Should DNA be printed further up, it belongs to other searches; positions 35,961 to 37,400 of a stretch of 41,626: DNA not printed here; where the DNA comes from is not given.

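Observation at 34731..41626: Convergent operons resembling an uncharacterised aminolipid or amino-glycolipid tailoring pathway (dedicated KS+ACP, omega-aminotransferase, FemAB-like GNAT, arginase-fold hydrolase; DegT plus ArnE/F-like flippase)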

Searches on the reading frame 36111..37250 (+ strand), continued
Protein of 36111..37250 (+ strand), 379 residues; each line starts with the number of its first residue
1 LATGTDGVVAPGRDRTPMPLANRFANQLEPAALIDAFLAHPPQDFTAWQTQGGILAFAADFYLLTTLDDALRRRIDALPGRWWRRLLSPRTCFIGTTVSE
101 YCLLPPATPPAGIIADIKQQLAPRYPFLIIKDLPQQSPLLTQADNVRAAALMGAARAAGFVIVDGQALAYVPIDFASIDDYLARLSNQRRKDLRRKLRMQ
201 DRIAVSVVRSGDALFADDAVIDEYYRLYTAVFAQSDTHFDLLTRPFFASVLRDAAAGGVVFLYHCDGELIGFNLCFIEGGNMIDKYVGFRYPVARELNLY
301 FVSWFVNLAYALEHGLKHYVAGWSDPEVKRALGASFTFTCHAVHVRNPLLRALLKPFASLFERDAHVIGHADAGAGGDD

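Call 54: search_protein_families(library=ncbifam, proteins=[L019:12686-13561:-, L019:13584-14309:-, L019:14296-15174:-, L019:15177-15947:-, L019:15950-17080:-, L019:17080-18498:-, L017:19991-20716:+, L018:11954-13231:+, L079:8738-9979:+, L019:12330-12686:-], max_evalue=0.00001)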
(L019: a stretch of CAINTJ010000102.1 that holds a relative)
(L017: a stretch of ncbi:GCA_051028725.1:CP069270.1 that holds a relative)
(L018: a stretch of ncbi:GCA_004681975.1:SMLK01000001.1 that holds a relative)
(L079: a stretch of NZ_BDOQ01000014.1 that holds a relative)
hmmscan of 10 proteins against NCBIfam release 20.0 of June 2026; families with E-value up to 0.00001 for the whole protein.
L019:12686-13561:- (291 aa): 7 families
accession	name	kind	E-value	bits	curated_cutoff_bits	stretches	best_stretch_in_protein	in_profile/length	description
NF011457.0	PRK14875.1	equivalog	6.6e-11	41.8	307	1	10-112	127-228/372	acetoin dehydrogenase dihydrolipoyllysine-residue acetyltransferase subunit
NF051488.1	bifunc_PcaDC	exception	5e-10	39.1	390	1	16-256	14-241/375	bifunctional 3-oxoadipate enol-lactonase/4-carboxymuconolactone decarboxylase PcaDC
NF050089.1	i_nPHAscl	equivalog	1.3e-07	31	300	0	10-108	15-110/288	intracellular short-chain-length polyhydroxyalkanoate depolymerase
TIGR03101.1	hydr2_PEP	hypoth_equivalog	1.7e-07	31.1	202.75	1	31-117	47-134/266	hydrolase 2, exosortase A system-associated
TIGR02427.1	protocat_pcaD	equivalog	3e-07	30.1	255.85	0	22-112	21-109/251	3-oxoadipate enol-lactonase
TIGR03695.1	menH_SHCHC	equivalog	4.4e-07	29.6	208.55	1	16-111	5-100/252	2-succinyl-6-hydroxy-2,4-cyclohexadiene-1-carboxylate synthase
NF050058.1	e_dPHAscl_type1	hypoth_equivalog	2.5e-06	27.2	150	0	81-113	103-135/276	extracellular catalytic domain type 1 short-chain-length polyhydroxyalkanoate depolymerase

L019:13584-14309:- (241 aa): 5 families
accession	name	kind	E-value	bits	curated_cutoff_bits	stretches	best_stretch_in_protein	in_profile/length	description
TIGR01489.1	DKMTPPase-SF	subfamily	3.7e-28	98.9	81.55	1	24-204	3-188/188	MtnX-like HAD-IB family phosphatase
NF007103.0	PRK09552.1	equivalog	1.3e-27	97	292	1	24-231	5-213/220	2-hydroxy-3-keto-5-methylthiopentenyl-1-phosphate phosphatase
TIGR03333.1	salvage_mtnX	equivalog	2.8e-22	79.7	303.2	1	25-231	2-209/214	2-hydroxy-3-keto-5-methylthiopentenyl-1-phosphate phosphatase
TIGR01488.1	HAD-SF-IB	subfamily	1.4e-18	67.5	45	1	25-194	2-174/177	HAD-IB family phosphatase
TIGR00338.1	serB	equivalog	1.6e-07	31.1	144.15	1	24-199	16-189/219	phosphoserine phosphatase SerB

L019:14296-15174:- (292 aa): 9 families
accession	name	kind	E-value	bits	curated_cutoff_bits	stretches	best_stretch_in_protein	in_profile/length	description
TIGR01730.1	RND_mfp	subfamily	1.4e-18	67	94.9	1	50-247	29-211/322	efflux RND transporter periplasmic adaptor subunit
NF002939.0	PRK03598.1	equivalog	5.1e-14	52.2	393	1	128-234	158-269/332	secretion protein HlyD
TIGR01843.1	type_I_hlyD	subfamily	1.2e-11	44.3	208.65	1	103-246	206-351/422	HlyD family type I secretion periplasmic adaptor subunit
TIGR00999.1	8a0102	subfamily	2.4e-11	43.3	319.3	1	66-251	1-172/271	CzcB/NccB family metal efflux transporter periplasmic adaptor subunit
TIGR00998.1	8a0101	subfamily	2.5e-11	43.1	390.8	1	131-240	168-275/334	EmrA/EmrK family multidrug efflux transporter periplasmic adaptor subunit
TIGR02971.1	heterocyst_DevB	subfamily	4.5e-11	42.7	129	0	37-151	3-118/327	ABC exporter membrane fusion protein, DevB family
NF007785.0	PRK10476.1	equivalog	1.8e-10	40.2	376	1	116-247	161-285/347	multidrug transporter subunit MdtN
NF007850.1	PRK10559.1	equivalog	1.9e-08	33.8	400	1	26-229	23-207/303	p-hydroxybenzoic acid efflux pump subunit AaeA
TIGR03794.1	NHLM_micro_HlyD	equivalog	2.3e-07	30.1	156.2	1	39-164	50-173/421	NHLP bacteriocin system secretion protein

L019:15177-15947:- (256 aa): 185 families (the best 25 are shown)
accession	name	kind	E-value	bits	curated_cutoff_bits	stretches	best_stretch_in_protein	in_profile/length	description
TIGR02982.1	heterocyst_DevA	subfamily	2.7e-66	223.3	295.8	1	20-233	6-219/220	ABC exporter ATP-binding subunit, DevA family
TIGR02211.1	LolD_lipo_ex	equivalog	1.9e-62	210.7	307.75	1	17-234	3-220/221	lipoprotein-releasing ABC transporter ATP-binding protein LolD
NF007826.0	PRK10535.1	equivalog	9.6e-54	182.7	966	1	15-242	4-230/648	macrolide ABC transporter ATP-binding protein/permease MacB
NF007879.0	PRK10584.1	equivalog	2.2e-53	181.3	336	1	19-234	10-225/228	putative ABC transporter ATP-binding protein YbbA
NF038007.1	ABC_ATP_DarD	equivalog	8.2e-52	175.8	375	1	19-233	5-218/218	darobactin export ABC transporter ATP-binding protein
NF008639.0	PRK11629.1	equivalog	1.2e-51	175.4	360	1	16-235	7-226/234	lipoprotein-releasing ABC transporter ATP-binding protein LolD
TIGR02673.1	FtsE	equivalog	2.3e-50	171.3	264.85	1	31-231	14-213/214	cell division ATP-binding protein FtsE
TIGR03265.1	PhnT2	equivalog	2.5e-49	168.4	457.7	1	17-234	6-214/353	putative 2-aminoethylphosphonate ABC transporter ATP-binding protein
TIGR03608.1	L_ocin_972_ABC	subfamily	5.7e-49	166.4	254.85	1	30-227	9-205/206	putative bacteriocin export ABC transporter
TIGR03005.1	ectoine_ehuA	equivalog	3.7e-46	157.4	345.4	1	31-241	12-233/252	ectoine/hydroxyectoine ABC transporter ATP-binding protein EhuA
NF007027.0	PRK09493.1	equivalog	1.2e-45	155.7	379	1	30-239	12-220/240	glutamine ABC transporter ATP-binding protein GlnQ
TIGR02315.1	ABC_phnC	equivalog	4.6e-45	153.9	266.1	1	32-234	15-225/243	phosphonate ABC transporter ATP-binding protein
TIGR02314.1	ABC_MetN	equivalog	4.6e-44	150.8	499.7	1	20-233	6-219/343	methionine ABC transporter ATP-binding protein MetN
TIGR01186.1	proV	subfamily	2.9e-43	148.4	326.6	1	35-233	9-208/363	betaine/proline/choline family ABC transporter ATP-binding protein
NF040933.2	ABC_arch_GlcV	equivalog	3.8e-42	144.4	450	1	18-234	5-221/357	glucose ABC transporter ATP-binding protein GlcV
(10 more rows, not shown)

L019:15950-17080:- (376 aa): 1 family
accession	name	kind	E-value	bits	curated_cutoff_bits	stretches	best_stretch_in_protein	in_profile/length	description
TIGR01185.1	devC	equivalog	4.5e-20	72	290.35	1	3-372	2-377/380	ABC transporter permease DevC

L019:17080-18498:- (472 aa): 9 families
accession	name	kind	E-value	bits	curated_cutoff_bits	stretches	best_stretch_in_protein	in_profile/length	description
TIGR01845.1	outer_NodT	subfamily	7.6e-61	206.3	210.05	1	26-462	7-459/460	efflux transporter outer membrane subunit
NF033143.1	efflux_OM_AdeK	equivalog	1.9e-30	106.1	900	1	65-463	57-461/480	multidrug efflux RND transporter AdeIJK outer membrane channel subunit AdeK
NF007347.1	PRK09837.1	subfamily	6.1e-26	91.3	598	1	17-463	9-458/461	Cu(I)/Ag(I) efflux RND transporter outer membrane protein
NF007390.0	PRK09915.1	equivalog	1.1e-21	77.1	597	1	130-462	147-477/488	MdtP family multidrug efflux transporter outer membrane subunit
NF047721.1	ToxDrgExpTdeA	equivalog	1.8e-21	76.6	550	1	62-462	49-451/455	toxin/drug exporter TdeA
NF033142.1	efflux_OM_AdeC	exception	2e-21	76.2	975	1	66-462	58-460/465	multidrug efflux RND transporter AdeABC outer membrane channel subunit AdeC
NF008524.1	PRK11459.1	equivalog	1.4e-14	53.7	650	1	129-424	144-432/478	multidrug resistance outer membrane protein MdtQ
TIGR01844.1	type_I_sec_TolC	subfamily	1.6e-14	53.7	225.15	1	147-458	90-395/414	TolC family outer membrane protein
NF045679.1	DiMtlExpIhpA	equivalog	9e-10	37.8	650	1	137-464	100-415/424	divalent metal ion exporter subunit IhpA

L017:19991-20716:+ (241 aa): 95 families (the best 25 are shown)
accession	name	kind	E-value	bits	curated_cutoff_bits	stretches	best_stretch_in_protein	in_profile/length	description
NF012227.0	AdeR_RR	equivalog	3.2e-72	242.9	340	1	11-237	13-236/239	efflux system response regulator transcription factor AdeR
NF007982.1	PRK10710.1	equivalog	1.3e-59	201.7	380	1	8-237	6-227/235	envelope stress response regulator BaeR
NF008296.0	PRK11083.1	equivalog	3e-57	193.7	273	1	10-237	4-225/228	two-component system response regulator CreB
NF040689.1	MtrAB_MtrA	equivalog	1.7e-56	191.1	300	1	12-236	1-217/219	MtrAB system response regulator MtrA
NF041733.1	resp_reg_CseB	equivalog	1e-53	182.1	350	1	12-237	3-226/228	two-component system response regulator CseB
TIGR02154.1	PhoB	equivalog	2.1e-53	180.9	296.2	1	11-237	4-225/226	phosphate regulon transcriptional regulator PhoB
NF045944.1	ResRegRpaBCyano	equivalog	2.8e-53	180.7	330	1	13-236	1-226/229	response regulator transcription factor RpaB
NF040534.1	resp_reg_YycF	equivalog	6e-46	156.6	340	1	12-237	3-227/231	response regulator YycF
NF007005.1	PRK09468.1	equivalog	1.6e-43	148.8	331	1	12-240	6-234/237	osmolarity response regulator transcription factor OmpR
NF041734.1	resp_reg_RppA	equivalog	4.6e-43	147.2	250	1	12-237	3-227/229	two-component system response regulator RppA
NF008199.0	PRK10955.1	equivalog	4.2e-42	144.7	341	1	12-237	4-228/232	envelope stress response regulator transcription factor CpxR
NF053854.1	RespRegPhoBBctds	equivalog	1.3e-41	142.4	270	1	12-236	1-223/225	two-component system response regulator PhoB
NF033117.2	vanR_ACDEGLN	exception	2.1e-41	142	350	1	12-236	1-224/226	VanR-ABDEGLN family response regulator transcription factor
TIGR01387.1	cztR_silR_copR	subfamily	8.1e-40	136.8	279.2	1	12-237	1-218/218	heavy metal response regulator transcription factor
NF033120.0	vanR_FM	exception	1e-39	136.6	460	1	12-236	6-228/231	vancomycin resistance response regulator transcription factor, VanR-F/VanR-M family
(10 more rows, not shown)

L018:11954-13231:+ (425 aa): 12 families
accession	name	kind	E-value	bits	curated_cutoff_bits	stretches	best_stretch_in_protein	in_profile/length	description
NF053839.1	CPFASynBruc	equivalog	4.7e-175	582.4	600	1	8-413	3-408/410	cyclopropane fatty acid synthase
NF008686.0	PRK11705.1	equivalog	1.7e-85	287.4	400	1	38-391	33-374/383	cyclopropane fatty acyl phospholipid synthase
NF040703.1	cyclopro_CfaB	exception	2.9e-75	253.5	650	1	23-391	16-377/393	C17 cyclopropane fatty acid synthase CfaB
NF040660.1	mycolic_MTase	equivalog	2.1e-51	175.2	390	1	124-387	6-281/283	cyclopropane mycolic acid synthase family methyltransferase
TIGR01983.1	UbiG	equivalog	1.1e-10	41.2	102.95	1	179-284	50-154/228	bifunctional 2-polyprenyl-6-hydroxyphenol methylase/3-demethylubiquinol 3-O-methyltransferase UbiG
NF043040.1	corrin_prot_MT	hypoth_equivalog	3.5e-10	39.7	180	1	167-281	31-147/216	corrinoid protein-associated methyltransferase CpaM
TIGR02021.1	BchM-ChlM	equivalog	1.7e-06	27.6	158.9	1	180-252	56-126/218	magnesium protoporphyrin IX methyltransferase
TIGR02072.1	BioC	equivalog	2.2e-06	27.7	184.95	1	167-340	16-191/244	malonyl-ACP O-methyltransferase BioC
NF045667.1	MTase_DVU1556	equivalog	4.1e-06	26.4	155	1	171-225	15-68/213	DVU_1556 family methyltransferase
NF010703.0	PRK14103.1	equivalog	5.2e-06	26.1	320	1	170-291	21-134/256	trans-aconitate 2-methyltransferase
NF041943.1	GPPMT_Stmyces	equivalog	5.5e-06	26.4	400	1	158-241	59-139/272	geranyl diphosphate 2-C-methyltransferase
NF041675.1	sarc_dimgly_tmase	equivalog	7.1e-06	26.1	550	0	141-244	28-134/278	sarcosine/dimethylglycine N-methyltransferase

L079:8738-9979:+ (413 aa): 25 families
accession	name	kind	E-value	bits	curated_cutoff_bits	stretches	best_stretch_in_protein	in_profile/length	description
TIGR03150.1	fabF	equivalog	3.4e-144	480.5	493.75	1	5-408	1-405/407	beta-ketoacyl-ACP synthase II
NF005589.0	PRK07314.1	subfamily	6.1e-142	473.2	387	1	3-411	2-411/413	beta-ketoacyl-ACP synthase II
NF004970.0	PRK06333.1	subfamily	4.3e-115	384.9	525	1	3-408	2-418/424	beta-ketoacyl-ACP synthase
NF006274.0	PRK08439.1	equivalog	2e-109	366.1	621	1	4-411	1-405/406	beta-ketoacyl-ACP synthase II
NF006434.0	PRK08722.1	equivalog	2e-99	333.3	759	1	2-411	1-413/414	beta-ketoacyl-ACP synthase II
NF006587.0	PRK09116.1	equivalog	2e-99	333.1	470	1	5-411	2-406/408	beta-ketoacyl-ACP synthase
NF005916.1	PRK07910.1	equivalog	5.2e-89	299.1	560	1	4-407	11-413/418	KasA/KasB family beta-ketoacyl-ACP synthase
NF005935.0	PRK07967.1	equivalog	1.3e-84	284.4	630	1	4-411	1-403/406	beta-ketoacyl-ACP synthase I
NF005076.0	PRK06501.1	equivalog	4.9e-81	272.8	629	1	7-410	13-421/425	beta-ketoacyl-ACP synthase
NF006618.0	PRK09185.1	subfamily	2e-74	251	407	1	5-411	3-392/394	beta-ketoacyl-ACP synthase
NF005490.0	PRK07103.1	equivalog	1.3e-70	238.6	445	1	4-408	3-409/414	polyketide beta-ketoacyl:acyl carrier protein synthase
NF004618.0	PRK05952.1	equivalog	2.3e-64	217.7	455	1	6-411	3-382/384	beta-ketoacyl-ACP synthase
NF058662.1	cispenta_AmcF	equivalog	3.3e-64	217.2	325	1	7-408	2-366/369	cispentacin biosynthesis acyltransferase subunit AmcF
NF045894.1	PKS_plus_SDR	equivalog_domain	4.7e-48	163.7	1740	1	72-378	88-386/1515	type I polyketide synthase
NF040607.1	mycolic_Pks13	equivalog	1.8e-39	135.1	2100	1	65-379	179-486/1680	polyketide synthase Pks13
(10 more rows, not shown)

L019:12330-12686:- (118 aa): 1 family
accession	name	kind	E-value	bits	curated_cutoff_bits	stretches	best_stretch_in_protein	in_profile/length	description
NF002816.2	PRK02971.1-2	equivalog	1.5e-07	31.9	99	1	17-115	11-116/120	4-amino-4-deoxy-L-arabinose-phosphoundecaprenol flippase subunit ArnF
